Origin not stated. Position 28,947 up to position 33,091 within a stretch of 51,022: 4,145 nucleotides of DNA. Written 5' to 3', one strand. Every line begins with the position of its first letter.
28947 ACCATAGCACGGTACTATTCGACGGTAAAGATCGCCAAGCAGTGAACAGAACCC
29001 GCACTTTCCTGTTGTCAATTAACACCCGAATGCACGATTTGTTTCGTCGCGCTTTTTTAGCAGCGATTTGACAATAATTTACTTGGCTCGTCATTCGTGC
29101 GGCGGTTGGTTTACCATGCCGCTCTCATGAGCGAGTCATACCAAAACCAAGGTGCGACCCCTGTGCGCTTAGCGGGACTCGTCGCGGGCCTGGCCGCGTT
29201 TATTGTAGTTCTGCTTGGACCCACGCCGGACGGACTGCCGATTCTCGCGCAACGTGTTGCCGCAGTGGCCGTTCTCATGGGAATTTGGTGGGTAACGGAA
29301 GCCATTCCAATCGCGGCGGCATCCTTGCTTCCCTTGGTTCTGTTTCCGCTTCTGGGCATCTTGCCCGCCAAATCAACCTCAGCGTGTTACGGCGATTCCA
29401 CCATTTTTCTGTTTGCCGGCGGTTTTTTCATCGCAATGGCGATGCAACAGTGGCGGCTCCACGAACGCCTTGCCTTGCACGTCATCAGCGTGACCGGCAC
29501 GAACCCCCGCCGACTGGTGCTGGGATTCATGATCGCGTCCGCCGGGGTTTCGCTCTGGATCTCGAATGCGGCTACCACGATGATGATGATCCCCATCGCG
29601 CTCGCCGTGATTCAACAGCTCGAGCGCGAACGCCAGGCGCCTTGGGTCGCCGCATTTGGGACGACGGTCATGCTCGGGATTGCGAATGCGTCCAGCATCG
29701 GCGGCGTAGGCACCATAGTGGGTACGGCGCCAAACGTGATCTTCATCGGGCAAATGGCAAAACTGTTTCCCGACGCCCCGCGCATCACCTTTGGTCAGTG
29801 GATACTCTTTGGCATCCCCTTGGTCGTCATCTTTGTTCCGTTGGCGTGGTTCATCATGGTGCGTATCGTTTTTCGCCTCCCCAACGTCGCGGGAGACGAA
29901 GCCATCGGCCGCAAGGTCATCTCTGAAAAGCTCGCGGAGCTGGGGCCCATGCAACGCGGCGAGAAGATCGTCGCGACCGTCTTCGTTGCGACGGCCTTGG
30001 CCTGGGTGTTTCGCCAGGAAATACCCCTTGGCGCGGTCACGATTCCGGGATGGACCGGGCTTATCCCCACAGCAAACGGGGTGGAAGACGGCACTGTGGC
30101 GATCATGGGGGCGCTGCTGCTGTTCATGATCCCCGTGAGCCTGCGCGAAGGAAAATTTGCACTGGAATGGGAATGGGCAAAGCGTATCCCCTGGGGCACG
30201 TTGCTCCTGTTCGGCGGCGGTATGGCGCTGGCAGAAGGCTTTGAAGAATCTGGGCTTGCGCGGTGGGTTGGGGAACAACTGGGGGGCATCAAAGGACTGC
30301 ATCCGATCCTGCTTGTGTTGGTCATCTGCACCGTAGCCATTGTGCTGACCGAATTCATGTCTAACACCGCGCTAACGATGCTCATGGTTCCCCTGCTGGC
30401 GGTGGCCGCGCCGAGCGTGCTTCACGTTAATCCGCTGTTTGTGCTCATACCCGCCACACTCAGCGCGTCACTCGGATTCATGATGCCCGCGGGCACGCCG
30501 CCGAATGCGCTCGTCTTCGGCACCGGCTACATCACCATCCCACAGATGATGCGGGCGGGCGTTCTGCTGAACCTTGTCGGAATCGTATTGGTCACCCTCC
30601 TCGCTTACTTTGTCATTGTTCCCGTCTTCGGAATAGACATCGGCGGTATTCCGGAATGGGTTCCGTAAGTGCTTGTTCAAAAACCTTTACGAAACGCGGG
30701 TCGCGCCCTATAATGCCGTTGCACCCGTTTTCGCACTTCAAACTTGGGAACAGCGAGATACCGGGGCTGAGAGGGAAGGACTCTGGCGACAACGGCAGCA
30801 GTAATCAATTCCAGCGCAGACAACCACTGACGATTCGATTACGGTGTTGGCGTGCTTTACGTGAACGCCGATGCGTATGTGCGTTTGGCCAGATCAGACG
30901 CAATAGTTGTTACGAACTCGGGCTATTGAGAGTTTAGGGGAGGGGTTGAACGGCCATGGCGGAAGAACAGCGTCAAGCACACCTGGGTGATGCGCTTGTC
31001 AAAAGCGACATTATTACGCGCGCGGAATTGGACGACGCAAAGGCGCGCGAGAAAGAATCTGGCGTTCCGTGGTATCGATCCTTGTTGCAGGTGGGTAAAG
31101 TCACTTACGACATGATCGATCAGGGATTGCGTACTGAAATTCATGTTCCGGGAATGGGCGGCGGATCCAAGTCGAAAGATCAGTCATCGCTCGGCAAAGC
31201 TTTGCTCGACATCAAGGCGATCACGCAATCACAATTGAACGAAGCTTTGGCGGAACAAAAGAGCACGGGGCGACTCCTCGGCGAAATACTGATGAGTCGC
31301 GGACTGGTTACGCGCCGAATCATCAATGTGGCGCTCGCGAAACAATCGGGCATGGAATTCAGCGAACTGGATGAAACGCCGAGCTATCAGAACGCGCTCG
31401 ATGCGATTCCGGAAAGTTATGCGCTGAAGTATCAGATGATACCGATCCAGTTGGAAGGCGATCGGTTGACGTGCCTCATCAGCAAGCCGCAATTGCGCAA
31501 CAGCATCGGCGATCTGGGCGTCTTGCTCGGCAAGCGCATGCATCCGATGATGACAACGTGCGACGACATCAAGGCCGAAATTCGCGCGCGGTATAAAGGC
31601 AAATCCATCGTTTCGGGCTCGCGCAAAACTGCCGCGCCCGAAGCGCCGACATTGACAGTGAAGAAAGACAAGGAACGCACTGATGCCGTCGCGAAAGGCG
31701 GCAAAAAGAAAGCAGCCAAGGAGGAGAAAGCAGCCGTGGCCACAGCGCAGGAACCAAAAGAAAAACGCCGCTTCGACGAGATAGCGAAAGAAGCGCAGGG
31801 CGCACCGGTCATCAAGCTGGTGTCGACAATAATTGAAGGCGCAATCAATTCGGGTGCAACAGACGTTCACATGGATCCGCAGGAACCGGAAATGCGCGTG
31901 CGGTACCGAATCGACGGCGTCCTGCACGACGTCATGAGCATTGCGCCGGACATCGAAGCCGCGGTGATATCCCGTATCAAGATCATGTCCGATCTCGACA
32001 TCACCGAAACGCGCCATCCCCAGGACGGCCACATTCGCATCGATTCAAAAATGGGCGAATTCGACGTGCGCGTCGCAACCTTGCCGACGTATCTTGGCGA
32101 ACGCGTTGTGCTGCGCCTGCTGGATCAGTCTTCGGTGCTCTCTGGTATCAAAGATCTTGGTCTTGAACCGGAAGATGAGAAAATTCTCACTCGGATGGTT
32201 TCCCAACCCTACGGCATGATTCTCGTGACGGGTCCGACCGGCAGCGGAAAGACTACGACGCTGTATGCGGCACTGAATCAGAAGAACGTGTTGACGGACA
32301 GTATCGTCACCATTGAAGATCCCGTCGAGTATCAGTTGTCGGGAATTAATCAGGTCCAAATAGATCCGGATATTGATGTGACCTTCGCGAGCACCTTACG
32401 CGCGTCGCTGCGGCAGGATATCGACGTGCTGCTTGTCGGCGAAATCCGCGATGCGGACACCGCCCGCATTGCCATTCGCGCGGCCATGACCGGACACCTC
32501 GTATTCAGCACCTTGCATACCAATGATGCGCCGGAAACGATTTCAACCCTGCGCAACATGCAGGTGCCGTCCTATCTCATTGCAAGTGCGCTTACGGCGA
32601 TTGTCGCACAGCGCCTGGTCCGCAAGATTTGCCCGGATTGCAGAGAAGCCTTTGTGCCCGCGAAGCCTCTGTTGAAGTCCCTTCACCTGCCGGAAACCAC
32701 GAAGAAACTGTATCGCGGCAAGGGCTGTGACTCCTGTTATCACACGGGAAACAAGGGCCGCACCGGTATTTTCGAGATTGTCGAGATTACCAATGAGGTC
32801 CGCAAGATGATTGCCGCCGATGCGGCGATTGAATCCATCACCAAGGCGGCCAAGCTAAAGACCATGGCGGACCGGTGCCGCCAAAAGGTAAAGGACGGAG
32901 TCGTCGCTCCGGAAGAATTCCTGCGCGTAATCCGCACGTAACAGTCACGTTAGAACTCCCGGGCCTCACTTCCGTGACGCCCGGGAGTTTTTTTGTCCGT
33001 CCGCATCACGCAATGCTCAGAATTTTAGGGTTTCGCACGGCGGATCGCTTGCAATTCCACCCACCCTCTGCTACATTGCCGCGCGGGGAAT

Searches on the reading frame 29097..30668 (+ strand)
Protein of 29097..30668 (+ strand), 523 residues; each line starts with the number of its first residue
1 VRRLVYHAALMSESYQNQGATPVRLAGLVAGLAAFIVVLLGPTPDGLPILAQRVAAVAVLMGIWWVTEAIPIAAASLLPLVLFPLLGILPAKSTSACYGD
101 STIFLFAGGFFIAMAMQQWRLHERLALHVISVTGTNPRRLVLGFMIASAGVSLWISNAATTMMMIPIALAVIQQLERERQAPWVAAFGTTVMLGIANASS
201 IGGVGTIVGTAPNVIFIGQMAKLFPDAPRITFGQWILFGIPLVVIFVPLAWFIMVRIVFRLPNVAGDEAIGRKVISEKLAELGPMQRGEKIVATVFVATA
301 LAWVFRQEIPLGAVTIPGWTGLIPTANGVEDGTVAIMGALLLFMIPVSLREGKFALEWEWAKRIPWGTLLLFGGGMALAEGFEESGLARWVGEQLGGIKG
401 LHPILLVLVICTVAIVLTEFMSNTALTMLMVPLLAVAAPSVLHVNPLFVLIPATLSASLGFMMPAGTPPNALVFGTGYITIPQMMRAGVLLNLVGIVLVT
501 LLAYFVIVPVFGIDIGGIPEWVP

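Call 74: search_protein_families(library=pfam, proteins=[window:29097-30668:+], max_evalue=0.00001)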
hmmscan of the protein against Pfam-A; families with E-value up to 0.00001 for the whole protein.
window:29097-30668:+ (523 aa): 2 families
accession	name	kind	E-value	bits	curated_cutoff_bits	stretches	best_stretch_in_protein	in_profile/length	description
PF00939.25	Na_sulph_symp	-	2e-82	278.1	27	1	25-503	4-462/472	Sodium:sulfate symporter transmembrane region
PF03600.22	CitMHS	-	1.2e-55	189.4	31.9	1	63-446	2-328/336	Citrate transporter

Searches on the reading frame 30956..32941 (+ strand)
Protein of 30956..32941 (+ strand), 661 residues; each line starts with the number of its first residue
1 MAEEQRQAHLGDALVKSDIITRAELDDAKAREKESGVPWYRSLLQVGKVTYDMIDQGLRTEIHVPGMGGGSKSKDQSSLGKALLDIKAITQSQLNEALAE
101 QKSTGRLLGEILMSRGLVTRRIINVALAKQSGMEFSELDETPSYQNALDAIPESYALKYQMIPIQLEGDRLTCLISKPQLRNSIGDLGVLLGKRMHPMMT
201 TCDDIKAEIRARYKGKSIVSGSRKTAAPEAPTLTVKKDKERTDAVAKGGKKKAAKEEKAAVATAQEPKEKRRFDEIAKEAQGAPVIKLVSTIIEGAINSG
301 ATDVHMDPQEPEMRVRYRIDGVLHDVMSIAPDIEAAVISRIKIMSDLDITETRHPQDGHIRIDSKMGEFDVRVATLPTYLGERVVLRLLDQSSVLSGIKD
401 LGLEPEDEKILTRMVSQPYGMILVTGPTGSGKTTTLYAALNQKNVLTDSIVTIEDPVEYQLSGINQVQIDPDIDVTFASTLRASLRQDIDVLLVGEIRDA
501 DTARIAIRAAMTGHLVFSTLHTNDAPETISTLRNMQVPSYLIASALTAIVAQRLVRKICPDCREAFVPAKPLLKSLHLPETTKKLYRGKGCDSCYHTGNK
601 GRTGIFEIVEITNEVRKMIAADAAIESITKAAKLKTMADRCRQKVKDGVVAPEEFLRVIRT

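Call 6: search_protein_families(library=ncbifam, proteins=[window:30956-32941:+])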
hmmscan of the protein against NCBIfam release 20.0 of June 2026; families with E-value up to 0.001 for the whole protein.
window:30956-32941:+ (661 aa): 20 families
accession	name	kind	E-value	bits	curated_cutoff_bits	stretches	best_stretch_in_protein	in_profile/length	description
TIGR02538.1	type_IV_pilB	equivalog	3.8e-160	534.2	675.65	1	79-659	2-562/564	type IV-A pilus assembly ATPase PilB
TIGR02533.1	type_II_gspE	equivalog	7.3e-152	506.4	630.25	1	263-658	87-485/486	type II secretion system ATPase GspE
NF007755.0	PRK10436.1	equivalog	5.3e-126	421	617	1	268-659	68-459/465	type II secretion system protein GspE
NF053534.1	T4PilAsmATPsTfpB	equivalog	1.8e-121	406.4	850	1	276-659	192-582/584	type IV pilus assembly ATPase TfpB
NF041000.1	ATPase_ComGA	equivalog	2.6e-74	249.6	300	1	291-556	2-266/267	competence type IV pilus ATPase ComGA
TIGR01420.1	pilT_fam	subfamily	1.6e-49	169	319.1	1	290-557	3-270/343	PilT/PilU family type 4a pilus ATPase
TIGR02525.1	plasmid_TraJ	equivalog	1.4e-24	86.8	368.3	1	386-540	122-277/372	plasmid transfer ATPase TraJ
NF053729.1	c-di-GMP_motif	domain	4.5e-20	71.2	38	1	79-130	2-53/53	cyclic di-GMP-binding domain-containing protein, MshE-related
NF012033.0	PRK15489.1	equivalog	3.9e-18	65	537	1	75-245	489-656/703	glycosyl transferase family protein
TIGR02524.1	dot_icm_DotB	equivalog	2e-17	63.4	463.3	1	418-533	133-257/358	Dot/Icm type IV secretion system ATPase DotB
NF008411.1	PRK11234.1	equivalog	7.4e-17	61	1170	1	64-218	472-622/723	cyclic di-3',5'-guanylate-activated glycosyltransferase NfrB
TIGR02782.1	TrbB_P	equivalog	1.5e-15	57.3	304.55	1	421-534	138-254/303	P-type conjugative transfer ATPase TrbB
NF010469.0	PRK13894.1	subfamily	4.7e-15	55.7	508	1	408-534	139-266/320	conjugal transfer ATPase TrbB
NF058587.1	archaellum_moto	equivalog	1.8e-14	53.4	550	1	422-554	278-417/527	archaellum flagellar ATPase motor FlaI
TIGR02788.1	VirB11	equivalog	7.8e-13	48.1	249.95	1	421-539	146-269/308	P-type DNA transfer ATPase VirB11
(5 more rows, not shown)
